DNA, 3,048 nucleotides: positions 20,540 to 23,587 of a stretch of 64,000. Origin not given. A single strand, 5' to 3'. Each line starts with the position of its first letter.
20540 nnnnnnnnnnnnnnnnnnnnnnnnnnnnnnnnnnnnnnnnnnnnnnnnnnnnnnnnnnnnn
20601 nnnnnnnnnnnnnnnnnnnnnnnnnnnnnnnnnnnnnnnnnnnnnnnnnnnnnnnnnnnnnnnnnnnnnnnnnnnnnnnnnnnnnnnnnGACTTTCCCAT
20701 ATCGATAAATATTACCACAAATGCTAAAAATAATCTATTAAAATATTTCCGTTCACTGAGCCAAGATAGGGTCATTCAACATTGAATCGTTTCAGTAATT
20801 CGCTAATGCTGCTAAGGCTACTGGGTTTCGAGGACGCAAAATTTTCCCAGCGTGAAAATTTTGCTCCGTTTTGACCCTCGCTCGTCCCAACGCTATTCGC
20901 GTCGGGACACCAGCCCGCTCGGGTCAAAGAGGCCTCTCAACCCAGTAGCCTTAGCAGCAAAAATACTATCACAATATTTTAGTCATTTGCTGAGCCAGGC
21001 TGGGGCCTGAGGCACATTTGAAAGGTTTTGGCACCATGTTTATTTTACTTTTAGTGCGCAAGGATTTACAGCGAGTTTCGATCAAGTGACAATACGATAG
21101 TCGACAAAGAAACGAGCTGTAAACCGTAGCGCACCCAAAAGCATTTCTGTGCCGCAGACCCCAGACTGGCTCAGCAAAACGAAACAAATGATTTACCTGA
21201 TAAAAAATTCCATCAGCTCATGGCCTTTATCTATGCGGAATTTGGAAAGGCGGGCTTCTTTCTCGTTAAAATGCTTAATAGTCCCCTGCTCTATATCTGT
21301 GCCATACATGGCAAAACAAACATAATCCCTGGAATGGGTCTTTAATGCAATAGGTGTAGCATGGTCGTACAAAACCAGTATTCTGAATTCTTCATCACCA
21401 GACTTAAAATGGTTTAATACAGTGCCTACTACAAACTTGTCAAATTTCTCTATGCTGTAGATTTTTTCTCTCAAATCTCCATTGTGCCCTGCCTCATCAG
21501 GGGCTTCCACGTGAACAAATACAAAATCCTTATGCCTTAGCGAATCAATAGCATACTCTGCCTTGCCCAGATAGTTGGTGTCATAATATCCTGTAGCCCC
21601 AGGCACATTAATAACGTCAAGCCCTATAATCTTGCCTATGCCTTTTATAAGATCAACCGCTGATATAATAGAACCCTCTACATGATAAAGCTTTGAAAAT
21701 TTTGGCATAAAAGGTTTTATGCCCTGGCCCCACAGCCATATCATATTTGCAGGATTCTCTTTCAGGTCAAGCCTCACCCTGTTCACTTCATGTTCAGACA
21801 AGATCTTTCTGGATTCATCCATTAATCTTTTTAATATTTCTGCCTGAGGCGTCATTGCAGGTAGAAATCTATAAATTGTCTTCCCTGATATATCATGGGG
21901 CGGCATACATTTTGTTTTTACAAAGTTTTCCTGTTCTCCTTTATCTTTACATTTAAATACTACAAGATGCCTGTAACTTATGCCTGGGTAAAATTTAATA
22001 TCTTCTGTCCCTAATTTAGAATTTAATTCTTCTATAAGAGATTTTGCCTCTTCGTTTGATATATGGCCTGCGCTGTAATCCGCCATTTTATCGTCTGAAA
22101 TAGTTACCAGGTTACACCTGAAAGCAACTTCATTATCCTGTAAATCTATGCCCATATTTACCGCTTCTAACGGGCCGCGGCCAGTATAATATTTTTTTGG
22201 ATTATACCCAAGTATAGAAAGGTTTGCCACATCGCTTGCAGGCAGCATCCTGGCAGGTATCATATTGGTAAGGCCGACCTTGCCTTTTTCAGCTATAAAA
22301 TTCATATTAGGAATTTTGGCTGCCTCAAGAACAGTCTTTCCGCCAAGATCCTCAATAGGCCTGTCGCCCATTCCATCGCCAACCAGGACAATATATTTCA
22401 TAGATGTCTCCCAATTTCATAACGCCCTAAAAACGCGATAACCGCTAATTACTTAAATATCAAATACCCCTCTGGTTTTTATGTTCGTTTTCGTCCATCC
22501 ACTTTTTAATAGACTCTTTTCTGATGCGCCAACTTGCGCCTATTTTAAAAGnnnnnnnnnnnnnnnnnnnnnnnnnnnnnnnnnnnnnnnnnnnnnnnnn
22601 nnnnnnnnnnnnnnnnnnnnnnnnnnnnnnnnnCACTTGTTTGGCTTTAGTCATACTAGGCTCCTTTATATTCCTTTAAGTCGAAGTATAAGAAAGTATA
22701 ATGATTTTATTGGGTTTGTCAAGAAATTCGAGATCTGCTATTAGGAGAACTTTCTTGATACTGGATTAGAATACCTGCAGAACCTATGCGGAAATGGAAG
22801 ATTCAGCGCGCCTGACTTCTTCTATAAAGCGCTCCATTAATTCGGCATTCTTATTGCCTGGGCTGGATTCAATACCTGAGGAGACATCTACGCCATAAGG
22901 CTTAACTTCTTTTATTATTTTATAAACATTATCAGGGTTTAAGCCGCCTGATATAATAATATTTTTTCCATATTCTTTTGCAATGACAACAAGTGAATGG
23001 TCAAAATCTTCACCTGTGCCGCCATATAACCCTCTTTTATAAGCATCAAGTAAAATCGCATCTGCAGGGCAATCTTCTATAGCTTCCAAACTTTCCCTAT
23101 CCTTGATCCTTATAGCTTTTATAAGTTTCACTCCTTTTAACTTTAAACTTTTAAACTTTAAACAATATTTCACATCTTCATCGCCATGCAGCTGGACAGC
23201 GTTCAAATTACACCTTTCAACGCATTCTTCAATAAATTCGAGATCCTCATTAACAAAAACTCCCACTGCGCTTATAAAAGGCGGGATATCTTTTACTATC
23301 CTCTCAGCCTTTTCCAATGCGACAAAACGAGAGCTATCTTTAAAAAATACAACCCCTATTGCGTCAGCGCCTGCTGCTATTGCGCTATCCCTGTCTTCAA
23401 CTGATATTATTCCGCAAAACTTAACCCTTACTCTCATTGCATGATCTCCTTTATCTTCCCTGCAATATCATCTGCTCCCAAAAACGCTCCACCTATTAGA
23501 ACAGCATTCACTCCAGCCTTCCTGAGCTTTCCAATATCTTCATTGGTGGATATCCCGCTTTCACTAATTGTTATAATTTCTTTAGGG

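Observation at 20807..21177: Compensatory base changes between the two copies of module B indicate selection on secondary structure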

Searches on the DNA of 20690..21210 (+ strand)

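Call 11: search_rna_families(source=window, start=20690, end=21210, threshold=evalue, max_evalue=10)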
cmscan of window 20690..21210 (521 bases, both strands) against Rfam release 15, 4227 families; matches with E-value up to 10: 3.
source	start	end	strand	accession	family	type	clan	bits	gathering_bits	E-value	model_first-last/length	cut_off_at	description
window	20941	21004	-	RF00455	mir-15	Gene; miRNA;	CL00085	16.2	57.3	0.48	1-88/88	no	mir-15 microRNA precursor family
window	21154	21175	+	RF01130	sR46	Gene; snRNA; snoRNA; CD-box;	-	13.6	50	1.3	1-56/56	no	Small nucleolar RNA sR46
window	20745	20910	+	RF02188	ST7-OT4_2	Gene; lncRNA;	-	12.6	55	7.8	1-172/172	no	ST7 overlapping transcript 4 conserved region 2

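Call 28: build_rna_model(alignment_id=A3)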
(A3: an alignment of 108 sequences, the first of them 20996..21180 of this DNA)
Model R1 built from alignment A3 (108 sequences, 294 columns); structure: RNAalifold consensus.
model positions 185; base pairs 19; branch points 1; effective number of sequences 7.74; information 0.59 bits per position. Calibrated on 0.2 Mb of random sequence (short: E-values are rough).
structure used (alignment columns):
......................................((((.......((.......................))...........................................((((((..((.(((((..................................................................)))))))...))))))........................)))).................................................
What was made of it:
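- Tried and rejected: It captured only 19 pairs because MAFFT misaligned the stems (call 28).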

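Call 29: search_with_rna_model(model_id=R1, sources=[window, L001, L002, L003, L004, L005, L006, L007, L008, L009, L010, L011, L012, L013, L014, L015, L016, L017, L018, L019, L020, L021, L022, L023, L024, L025, L026, L027, L028, L029, L030, L031, L032, L033, L034, L035, L036, L037, L038, L039, L040, L041, L042, L043, L044, L045, L046, L047, L048, L049, L050, L051, L052, L053, L054, L055, L056, L057, L058, L059, L060, L061, L062, L063, L064, L065, L066, L067, L068, L069, L070, L071, L072, L073, L074, L075, L076, L077, L078, L079, L080, L081, L082, L083, L084, L085, L086, L087, L088, L089, L090, L091, L092, L093, L094, L095, L096, L097, L098, L099], max_evalue=0.001, make_alignment=true)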
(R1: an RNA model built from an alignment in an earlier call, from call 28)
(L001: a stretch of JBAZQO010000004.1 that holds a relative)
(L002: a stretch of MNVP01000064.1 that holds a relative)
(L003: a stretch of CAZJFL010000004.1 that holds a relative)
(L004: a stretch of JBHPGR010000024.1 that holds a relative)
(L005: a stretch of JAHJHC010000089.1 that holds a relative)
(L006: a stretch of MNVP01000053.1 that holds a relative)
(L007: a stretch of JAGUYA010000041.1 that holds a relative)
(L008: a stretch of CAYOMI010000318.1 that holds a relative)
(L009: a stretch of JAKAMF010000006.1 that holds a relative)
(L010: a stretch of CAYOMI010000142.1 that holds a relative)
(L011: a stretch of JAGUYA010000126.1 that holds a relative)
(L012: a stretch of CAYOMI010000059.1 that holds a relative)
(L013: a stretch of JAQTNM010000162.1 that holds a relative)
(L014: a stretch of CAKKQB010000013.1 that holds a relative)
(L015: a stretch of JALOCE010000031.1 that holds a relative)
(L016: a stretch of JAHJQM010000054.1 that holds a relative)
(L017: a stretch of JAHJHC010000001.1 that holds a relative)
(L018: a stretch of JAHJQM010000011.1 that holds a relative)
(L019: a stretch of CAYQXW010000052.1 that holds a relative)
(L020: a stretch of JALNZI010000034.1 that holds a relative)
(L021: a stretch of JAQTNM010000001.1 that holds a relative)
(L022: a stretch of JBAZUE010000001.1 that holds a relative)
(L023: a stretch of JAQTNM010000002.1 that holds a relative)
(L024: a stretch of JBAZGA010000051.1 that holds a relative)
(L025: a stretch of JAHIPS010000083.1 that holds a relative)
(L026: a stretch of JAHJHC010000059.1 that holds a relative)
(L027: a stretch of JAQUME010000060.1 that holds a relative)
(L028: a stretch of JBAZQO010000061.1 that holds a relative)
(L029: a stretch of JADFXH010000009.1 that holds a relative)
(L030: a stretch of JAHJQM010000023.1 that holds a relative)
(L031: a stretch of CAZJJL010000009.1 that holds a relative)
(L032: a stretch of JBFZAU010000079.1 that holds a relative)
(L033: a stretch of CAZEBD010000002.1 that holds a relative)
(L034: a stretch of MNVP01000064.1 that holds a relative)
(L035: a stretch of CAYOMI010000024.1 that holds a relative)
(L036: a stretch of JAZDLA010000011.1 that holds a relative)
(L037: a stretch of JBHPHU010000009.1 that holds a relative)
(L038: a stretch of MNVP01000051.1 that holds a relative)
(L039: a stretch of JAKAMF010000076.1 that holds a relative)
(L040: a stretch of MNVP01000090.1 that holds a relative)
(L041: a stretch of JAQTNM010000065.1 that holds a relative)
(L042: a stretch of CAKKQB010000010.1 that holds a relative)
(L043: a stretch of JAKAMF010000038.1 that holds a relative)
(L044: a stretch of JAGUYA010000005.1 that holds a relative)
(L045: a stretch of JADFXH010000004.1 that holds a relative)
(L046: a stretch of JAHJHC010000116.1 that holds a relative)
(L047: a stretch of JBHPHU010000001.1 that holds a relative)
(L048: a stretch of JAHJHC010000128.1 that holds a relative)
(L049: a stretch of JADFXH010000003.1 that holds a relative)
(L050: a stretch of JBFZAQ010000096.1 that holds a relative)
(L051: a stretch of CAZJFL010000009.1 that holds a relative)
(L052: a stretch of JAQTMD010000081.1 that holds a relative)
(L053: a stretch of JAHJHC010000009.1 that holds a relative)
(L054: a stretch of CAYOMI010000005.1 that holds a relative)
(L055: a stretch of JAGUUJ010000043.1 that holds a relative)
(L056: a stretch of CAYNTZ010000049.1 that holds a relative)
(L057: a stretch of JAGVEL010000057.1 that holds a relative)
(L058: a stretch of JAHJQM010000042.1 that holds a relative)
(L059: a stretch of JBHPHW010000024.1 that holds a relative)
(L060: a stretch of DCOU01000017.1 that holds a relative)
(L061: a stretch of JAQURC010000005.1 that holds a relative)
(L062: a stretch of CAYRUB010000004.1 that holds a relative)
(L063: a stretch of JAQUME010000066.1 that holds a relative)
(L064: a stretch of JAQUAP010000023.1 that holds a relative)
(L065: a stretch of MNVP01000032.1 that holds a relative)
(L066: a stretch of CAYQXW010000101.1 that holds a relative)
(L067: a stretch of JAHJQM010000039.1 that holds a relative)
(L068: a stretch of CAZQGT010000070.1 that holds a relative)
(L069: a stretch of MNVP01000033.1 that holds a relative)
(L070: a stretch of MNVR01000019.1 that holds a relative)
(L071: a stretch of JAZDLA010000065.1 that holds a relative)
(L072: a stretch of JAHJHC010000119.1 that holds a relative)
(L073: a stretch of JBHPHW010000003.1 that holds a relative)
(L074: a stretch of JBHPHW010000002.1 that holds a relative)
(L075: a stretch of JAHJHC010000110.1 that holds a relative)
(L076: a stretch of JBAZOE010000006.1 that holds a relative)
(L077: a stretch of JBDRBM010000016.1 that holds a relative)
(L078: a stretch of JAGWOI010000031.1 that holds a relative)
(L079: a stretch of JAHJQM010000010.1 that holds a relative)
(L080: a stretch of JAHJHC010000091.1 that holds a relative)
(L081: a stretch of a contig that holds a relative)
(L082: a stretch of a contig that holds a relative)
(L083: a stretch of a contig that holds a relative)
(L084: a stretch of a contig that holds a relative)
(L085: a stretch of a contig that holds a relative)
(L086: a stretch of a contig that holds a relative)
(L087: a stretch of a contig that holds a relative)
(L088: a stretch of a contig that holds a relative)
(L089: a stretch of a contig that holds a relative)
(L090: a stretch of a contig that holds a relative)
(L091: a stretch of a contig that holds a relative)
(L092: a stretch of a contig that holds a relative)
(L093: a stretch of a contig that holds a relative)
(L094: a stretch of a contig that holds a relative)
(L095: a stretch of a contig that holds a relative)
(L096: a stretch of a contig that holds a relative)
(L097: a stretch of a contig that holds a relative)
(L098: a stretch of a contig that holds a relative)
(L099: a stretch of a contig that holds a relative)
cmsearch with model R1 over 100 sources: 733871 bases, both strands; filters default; matches with E-value up to 0.001: 110.
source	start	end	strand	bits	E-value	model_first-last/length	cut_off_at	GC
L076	7585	7767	+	159.8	2.4e-38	1-185/185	no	0.44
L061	2870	3053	+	156.6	1.6e-37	1-185/185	no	0.46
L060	2360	2545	-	156.6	1.6e-37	1-185/185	no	0.44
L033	1017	1200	+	154.6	5.3e-37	1-185/185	no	0.5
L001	1960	2142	+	154.5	5.4e-37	1-185/185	no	0.45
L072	3766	3950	-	154.2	6.7e-37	1-185/185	no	0.49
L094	562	743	+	153.1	1.3e-36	1-185/185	no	0.42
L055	5309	5490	+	152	2.5e-36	1-185/185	no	0.42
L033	4887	5068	+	151.8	2.6e-36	1-185/185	no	0.49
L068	5537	5717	-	149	1.4e-35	1-185/185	no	0.46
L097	3390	3569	-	148.9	1.5e-35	1-185/185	no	0.51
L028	4617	4798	+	148.5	1.9e-35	1-185/185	no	0.49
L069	914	1101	+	147.1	4.3e-35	1-185/185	no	0.5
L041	1830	2013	+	146.8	5.1e-35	1-185/185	no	0.46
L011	126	307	-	145.9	8.9e-35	1-185/185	no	0.42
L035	5415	5596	+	145.6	1.1e-34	1-185/185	no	0.44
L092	5977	6158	-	145.5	1.1e-34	1-185/185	no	0.51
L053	3190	3376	-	144.9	1.6e-34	1-185/185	no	0.5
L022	3441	3621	+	144.6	1.9e-34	1-185/185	no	0.45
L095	3630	3809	-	144.6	1.9e-34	1-185/185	no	0.43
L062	7123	7303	-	144.5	2e-34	1-185/185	no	0.44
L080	4707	4892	-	144.1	2.6e-34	1-185/185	no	0.52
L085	3218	3403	-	144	2.6e-34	1-185/185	no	0.52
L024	1069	1249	-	143.8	3.1e-34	1-185/185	no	0.49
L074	2056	2240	-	143.1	4.4e-34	1-185/185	no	0.48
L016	220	407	-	143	4.7e-34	1-185/185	no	0.5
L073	2856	3039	+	143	4.8e-34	1-185/185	no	0.47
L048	5729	5915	+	141.2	1.4e-33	1-185/185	no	0.48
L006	6852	7036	+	140.9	1.6e-33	1-185/185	no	0.5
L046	219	405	-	140.9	1.6e-33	1-185/185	no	0.54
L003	1362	1546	+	140.2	2.6e-33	1-185/185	no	0.48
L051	4392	4575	-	139.5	3.8e-33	1-185/185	no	0.48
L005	682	868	-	139.1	4.6e-33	1-185/185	no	0.52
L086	4416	4600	-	139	5.1e-33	1-185/185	no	0.5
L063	3684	3874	-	138.8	5.6e-33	1-185/185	no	0.43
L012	3615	3808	+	138.7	5.9e-33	1-185/185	no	0.4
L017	4163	4349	-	138.7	6.1e-33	1-185/185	no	0.52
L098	4228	4409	-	138.6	6.5e-33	1-185/185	no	0.47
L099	7190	7377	-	138.2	8.3e-33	1-185/185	no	0.53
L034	3286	3474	-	138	9e-33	1-185/185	no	0.5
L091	4134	4319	-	137.7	1.1e-32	1-185/185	no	0.48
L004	6140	6322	-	137.4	1.3e-32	1-185/185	no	0.48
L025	4383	4570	-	136.9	1.7e-32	1-185/185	no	0.51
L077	5165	5350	+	136.8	1.9e-32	1-185/185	no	0.49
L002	1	165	-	136.7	2e-32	1-166/185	3'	0.51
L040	2704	2888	+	136.2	2.6e-32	1-185/185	no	0.48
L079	1615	1799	-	135.9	3.1e-32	1-185/185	no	0.52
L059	6720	6892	-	134.8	6.1e-32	1-185/185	no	0.47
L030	387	569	-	134.3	7.9e-32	1-185/185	no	0.52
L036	3972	4158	+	133.8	1.1e-31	1-185/185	no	0.47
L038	4612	4796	-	133.6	1.2e-31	1-185/185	no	0.49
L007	1848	2032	-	132.7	2.1e-31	1-185/185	no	0.39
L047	6704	6893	-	132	3.1e-31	1-185/185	no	0.52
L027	4117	4319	+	131.6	4e-31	1-185/185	no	0.47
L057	4946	5133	-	131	5.7e-31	1-185/185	no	0.42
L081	6892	7075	-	131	5.7e-31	1-185/185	no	0.44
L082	2352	2542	-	130.9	5.8e-31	1-185/185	no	0.54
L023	6062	6256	+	130.9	5.9e-31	1-185/185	no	0.46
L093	4274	4460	-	130.2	8.8e-31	1-185/185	no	0.5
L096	6020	6195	-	130.2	9.2e-31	1-185/185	no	0.56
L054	5091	5273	+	128.9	1.9e-30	1-185/185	no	0.42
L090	2249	2432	+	128.4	2.6e-30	1-185/185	no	0.51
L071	2989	3176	-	127.6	4e-30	1-185/185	no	0.45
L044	1226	1407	+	127.6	4e-30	1-185/185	no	0.46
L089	2445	2626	+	127.6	4e-30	1-185/185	no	0.46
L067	1691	1890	+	127.4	4.8e-30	1-185/185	no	0.52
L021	6554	6737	+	125.7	1.2e-29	1-185/185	no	0.45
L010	711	906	-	124.6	2.5e-29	1-185/185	no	0.48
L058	2394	2595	+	124.4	2.7e-29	1-185/185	no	0.53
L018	5577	5779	-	123.8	3.8e-29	1-185/185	no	0.51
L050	1068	1252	+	123.7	4.1e-29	1-185/185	no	0.45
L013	3409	3591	-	122.3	9.5e-29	1-185/185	no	0.45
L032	608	786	-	121.9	1.2e-28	1-185/185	no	0.49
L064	3417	3621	-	120.4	2.8e-28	1-185/185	no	0.48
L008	954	1153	-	120.2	3.3e-28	1-185/185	no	0.49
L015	1574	1774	+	119.8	4.1e-28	1-185/185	no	0.49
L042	2146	2330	+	118.8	7.3e-28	1-185/185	no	0.44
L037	7269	7456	-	118.7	7.6e-28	1-185/185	no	0.53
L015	1370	1555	-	118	1.2e-27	1-185/185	no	0.47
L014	4007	4191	-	117.2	1.9e-27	1-185/185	no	0.43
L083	1863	2044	-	117.1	2e-27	1-185/185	no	0.53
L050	1328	1511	+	114.8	7.6e-27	1-185/185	no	0.45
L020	3517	3719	+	114.3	1e-26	1-185/185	no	0.47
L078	7215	7395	-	114.3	1.1e-26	1-185/185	no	0.48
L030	1578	1761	-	113.4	1.8e-26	1-185/185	no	0.5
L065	1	140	+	113.4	1.8e-26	46-185/185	5'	0.51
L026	1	141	-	111.8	4.4e-26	1-141/185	3'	0.53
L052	164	345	-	111.8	4.5e-26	1-185/185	no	0.56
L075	2547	2807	+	110.2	1.2e-25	1-185/185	no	0.5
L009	5487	5666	+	108.2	3.7e-25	1-185/185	no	0.41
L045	2978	3157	-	108.2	3.8e-25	1-185/185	no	0.41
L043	4044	4244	+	107.9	4.5e-25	1-185/185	no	0.41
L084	7137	7331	+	104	4.4e-24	1-185/185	no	0.44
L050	89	273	-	103.4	6.2e-24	1-185/185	no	0.5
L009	138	329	+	103.1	7.4e-24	1-185/185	no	0.42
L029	3021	3199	-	101.8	1.6e-23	1-185/185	no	0.45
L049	5442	5625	+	101.6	1.9e-23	1-185/185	no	0.41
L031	1187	1370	+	100.5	3.5e-23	1-185/185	no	0.49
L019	286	495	-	99.6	5.9e-23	1-185/185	no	0.38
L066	2146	2349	+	97.4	2.2e-22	1-185/185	no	0.34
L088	6970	7128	+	96.9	2.9e-22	1-143/185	3'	0.5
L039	1567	1756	-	93.5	2.1e-21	1-185/185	no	0.44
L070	7442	7623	+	90.8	1e-20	1-185/185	no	0.49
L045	5447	5624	+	84.8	3.6e-19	1-185/185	no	0.43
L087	5559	5753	+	73.5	2.8e-16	1-185/185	no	0.5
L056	3040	3219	-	72.9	3.9e-16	1-185/185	no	0.49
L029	3248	3429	+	67.4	1e-14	1-185/185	no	0.36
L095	3625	3804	+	25.5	0.00051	1-185/185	no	0.44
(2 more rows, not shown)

Alignment A4: 110 matches aligned to the model, 345 columns, each read 5' to 3' on its own strand. Consensus structure (alignment columns), stored with it:
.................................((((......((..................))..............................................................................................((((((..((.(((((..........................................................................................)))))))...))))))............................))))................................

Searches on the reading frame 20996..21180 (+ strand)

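Call 60: search_protein_families(library=pfam, proteins=[L084:5146-5808:+], max_evalue=0.001)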
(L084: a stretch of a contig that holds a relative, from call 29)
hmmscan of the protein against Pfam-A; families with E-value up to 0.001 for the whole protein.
L084:5146-5808:+ (221 aa): 2 families
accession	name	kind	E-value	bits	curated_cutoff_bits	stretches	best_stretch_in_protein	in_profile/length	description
PF03425.19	CBM_11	-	9e-20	71.9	27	1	45-220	14-181/182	Carbohydrate binding domain (family 11)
PF09092.17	Lyase_N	-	5.9e-06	26.7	26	1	68-218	21-149/166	Lyase, N terminal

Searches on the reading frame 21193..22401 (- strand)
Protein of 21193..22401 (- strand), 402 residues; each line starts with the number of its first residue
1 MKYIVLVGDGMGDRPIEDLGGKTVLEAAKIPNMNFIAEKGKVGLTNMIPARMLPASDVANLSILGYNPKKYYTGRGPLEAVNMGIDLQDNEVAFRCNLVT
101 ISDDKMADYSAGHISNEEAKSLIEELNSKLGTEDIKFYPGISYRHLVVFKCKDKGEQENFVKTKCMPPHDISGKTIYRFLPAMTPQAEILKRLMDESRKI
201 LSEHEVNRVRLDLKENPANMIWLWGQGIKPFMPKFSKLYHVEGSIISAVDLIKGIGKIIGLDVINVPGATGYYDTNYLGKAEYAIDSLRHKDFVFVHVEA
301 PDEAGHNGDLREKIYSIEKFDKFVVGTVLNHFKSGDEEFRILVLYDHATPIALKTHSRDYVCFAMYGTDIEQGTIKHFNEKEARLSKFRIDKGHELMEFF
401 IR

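Call 15: search_protein_families(library=pfam, proteins=[window:21193-22401:-])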
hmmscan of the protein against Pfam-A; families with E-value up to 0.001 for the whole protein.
window:21193-22401:- (402 aa): 2 families
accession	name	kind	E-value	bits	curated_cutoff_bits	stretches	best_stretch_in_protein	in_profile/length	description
PF10143.14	PhosphMutase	-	1.4e-59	201.3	21.5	1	37-207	1-170/170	2,3-bisphosphoglycerate-independent phosphoglycerate mutase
PF01676.23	Metalloenzyme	-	9.8e-41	140.4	24.3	1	1-387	1-236/252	Metalloenzyme superfamily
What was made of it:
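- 21193..22401 (-): apgM-type phosphoglycerate mutase. Its stop codon lies 15 nt from the end of B2. A neighbour, not part of the element. Call 15.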

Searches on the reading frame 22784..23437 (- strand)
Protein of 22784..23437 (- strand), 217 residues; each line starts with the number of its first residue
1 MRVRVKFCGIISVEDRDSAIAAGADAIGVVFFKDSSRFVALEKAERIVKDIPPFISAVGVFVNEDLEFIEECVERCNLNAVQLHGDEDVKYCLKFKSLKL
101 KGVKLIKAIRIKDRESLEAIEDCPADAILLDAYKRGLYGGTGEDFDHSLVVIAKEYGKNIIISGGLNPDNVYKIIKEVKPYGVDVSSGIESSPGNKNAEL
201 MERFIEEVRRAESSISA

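Call 15: search_protein_families(library=pfam, proteins=[window:22784-23437:-])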
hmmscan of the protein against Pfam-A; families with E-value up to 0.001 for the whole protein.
window:22784-23437:- (217 aa): 1 family
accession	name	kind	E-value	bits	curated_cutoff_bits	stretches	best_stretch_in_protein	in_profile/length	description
PF00697.28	PRAI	-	2.4e-45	155.1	22.7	1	6-206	2-192/193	N-(5'phosphoribosyl)anthranilate (PRA) isomerase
